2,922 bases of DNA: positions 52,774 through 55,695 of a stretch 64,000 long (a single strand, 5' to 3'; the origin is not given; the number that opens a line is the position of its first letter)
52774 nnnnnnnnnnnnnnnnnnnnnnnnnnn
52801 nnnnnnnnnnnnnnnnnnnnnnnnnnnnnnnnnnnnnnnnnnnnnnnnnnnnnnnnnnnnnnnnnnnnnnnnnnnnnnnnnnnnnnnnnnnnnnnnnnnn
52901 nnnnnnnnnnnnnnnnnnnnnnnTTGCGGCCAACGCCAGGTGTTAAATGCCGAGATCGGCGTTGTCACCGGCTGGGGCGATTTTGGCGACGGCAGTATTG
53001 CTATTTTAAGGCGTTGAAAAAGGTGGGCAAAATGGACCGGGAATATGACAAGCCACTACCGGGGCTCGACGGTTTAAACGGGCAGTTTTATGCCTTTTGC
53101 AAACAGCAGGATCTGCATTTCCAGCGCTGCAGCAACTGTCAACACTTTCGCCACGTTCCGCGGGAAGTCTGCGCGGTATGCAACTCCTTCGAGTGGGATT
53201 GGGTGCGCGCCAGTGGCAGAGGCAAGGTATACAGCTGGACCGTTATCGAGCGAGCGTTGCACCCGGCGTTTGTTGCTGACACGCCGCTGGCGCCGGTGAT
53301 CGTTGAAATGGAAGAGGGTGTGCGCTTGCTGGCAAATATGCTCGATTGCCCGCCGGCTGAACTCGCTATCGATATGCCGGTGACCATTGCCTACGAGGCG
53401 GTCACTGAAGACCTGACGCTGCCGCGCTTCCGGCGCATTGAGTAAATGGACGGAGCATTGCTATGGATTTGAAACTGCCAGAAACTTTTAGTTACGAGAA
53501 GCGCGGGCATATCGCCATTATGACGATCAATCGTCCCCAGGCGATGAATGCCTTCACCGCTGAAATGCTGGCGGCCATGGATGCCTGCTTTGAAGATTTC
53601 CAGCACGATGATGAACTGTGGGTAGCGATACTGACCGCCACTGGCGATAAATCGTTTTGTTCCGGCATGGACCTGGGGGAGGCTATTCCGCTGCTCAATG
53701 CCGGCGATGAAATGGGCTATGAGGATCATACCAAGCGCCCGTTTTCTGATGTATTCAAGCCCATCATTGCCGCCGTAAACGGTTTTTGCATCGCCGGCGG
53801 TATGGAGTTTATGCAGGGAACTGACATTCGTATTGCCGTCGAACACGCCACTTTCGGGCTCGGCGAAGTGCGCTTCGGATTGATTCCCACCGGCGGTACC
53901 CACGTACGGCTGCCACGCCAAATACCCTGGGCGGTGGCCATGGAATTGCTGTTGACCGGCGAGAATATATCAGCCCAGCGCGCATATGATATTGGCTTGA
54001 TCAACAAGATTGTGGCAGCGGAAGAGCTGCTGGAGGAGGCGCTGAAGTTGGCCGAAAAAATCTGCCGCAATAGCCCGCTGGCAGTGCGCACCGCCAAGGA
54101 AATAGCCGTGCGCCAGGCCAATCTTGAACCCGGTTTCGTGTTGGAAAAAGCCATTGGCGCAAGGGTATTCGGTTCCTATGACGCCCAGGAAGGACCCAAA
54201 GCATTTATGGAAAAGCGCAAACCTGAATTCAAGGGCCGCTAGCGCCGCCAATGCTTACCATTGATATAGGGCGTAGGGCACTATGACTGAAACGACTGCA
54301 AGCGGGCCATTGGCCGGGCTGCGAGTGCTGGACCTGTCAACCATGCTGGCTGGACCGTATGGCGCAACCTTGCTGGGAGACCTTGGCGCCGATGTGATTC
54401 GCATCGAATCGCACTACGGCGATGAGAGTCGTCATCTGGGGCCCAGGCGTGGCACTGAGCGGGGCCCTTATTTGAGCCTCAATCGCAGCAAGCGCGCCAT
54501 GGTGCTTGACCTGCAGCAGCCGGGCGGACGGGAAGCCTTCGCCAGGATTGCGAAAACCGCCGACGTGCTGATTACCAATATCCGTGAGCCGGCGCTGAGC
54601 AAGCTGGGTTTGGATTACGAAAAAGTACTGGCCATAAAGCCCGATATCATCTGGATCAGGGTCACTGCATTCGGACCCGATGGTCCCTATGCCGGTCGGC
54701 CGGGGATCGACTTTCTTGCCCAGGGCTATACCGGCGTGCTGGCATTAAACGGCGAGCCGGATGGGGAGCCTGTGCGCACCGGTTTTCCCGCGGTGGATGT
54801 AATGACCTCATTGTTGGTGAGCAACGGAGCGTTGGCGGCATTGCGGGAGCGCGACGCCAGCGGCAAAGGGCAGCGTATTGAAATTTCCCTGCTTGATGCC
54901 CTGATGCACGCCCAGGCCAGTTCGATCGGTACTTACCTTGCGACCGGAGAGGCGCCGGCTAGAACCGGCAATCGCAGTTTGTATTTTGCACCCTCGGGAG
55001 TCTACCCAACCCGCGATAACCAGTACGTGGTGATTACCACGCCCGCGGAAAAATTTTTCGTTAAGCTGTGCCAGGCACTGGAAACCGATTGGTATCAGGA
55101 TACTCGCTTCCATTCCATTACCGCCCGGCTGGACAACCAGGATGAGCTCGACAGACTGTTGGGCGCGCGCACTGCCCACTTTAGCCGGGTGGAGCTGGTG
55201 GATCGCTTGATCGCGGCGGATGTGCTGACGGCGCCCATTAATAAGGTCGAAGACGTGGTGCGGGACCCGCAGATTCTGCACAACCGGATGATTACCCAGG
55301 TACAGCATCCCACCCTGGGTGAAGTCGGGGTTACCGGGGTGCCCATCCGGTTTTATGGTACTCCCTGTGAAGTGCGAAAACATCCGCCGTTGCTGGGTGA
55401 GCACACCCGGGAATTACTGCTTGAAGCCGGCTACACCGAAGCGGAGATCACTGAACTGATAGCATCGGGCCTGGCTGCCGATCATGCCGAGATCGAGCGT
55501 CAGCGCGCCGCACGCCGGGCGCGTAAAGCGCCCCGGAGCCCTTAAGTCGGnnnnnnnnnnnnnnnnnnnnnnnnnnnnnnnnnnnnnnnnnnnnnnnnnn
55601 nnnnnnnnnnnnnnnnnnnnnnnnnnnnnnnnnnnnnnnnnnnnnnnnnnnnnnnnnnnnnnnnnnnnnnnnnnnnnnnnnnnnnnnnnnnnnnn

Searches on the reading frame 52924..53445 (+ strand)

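Call 12: search_protein_families(library=pfam, proteins=[window:52924-53445:+])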
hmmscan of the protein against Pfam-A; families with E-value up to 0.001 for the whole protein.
window:52924-53445:+ (173 aa): 2 families
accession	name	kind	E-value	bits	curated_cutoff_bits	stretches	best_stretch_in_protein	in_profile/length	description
PF01796.24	OB_ChsH2_C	-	3.7e-19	68.9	27.1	1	93-156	1-63/65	ChsH2, C-terminal OB-fold domain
PF12172.15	zf-ChsH2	-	4.8e-06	26.7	23.2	1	59-91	4-36/37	ChsH2, rubredoxin-like zinc ribbon domain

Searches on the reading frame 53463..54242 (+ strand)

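Call 12: search_protein_families(library=pfam, proteins=[window:53463-54242:+])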
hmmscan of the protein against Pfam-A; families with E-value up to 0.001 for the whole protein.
window:53463-54242:+ (259 aa): 2 families
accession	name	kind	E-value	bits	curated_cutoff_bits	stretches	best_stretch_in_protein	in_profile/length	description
PF00378.25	ECH_1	-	2.6e-60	204.3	27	1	13-258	2-250/251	Enoyl-CoA hydratase/isomerase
PF16113.10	ECH_2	-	2.6e-31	109.8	27.2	1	18-194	2-184/335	Enoyl-CoA hydratase/isomerase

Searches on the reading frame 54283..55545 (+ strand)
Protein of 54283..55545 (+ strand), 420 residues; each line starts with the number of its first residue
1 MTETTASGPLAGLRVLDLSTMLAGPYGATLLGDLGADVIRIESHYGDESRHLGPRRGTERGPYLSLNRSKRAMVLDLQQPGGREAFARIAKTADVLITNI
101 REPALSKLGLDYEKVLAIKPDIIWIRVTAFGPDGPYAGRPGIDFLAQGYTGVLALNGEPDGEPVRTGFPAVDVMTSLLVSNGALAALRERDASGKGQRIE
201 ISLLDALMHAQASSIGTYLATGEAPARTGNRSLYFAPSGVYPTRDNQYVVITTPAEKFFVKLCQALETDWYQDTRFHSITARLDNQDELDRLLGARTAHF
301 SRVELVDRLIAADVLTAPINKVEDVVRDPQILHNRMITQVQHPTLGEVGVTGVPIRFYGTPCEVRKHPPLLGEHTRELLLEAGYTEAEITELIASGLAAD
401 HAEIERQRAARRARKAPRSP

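Call 12: search_protein_families(library=pfam, proteins=[window:54283-55545:+])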
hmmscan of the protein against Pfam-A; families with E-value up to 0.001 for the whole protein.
window:54283-55545:+ (420 aa): 1 family
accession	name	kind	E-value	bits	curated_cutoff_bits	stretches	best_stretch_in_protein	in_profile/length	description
PF02515.22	CoA_transf_3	-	8e-118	394.1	23.3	1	10-375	1-366/366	CoA-transferase family III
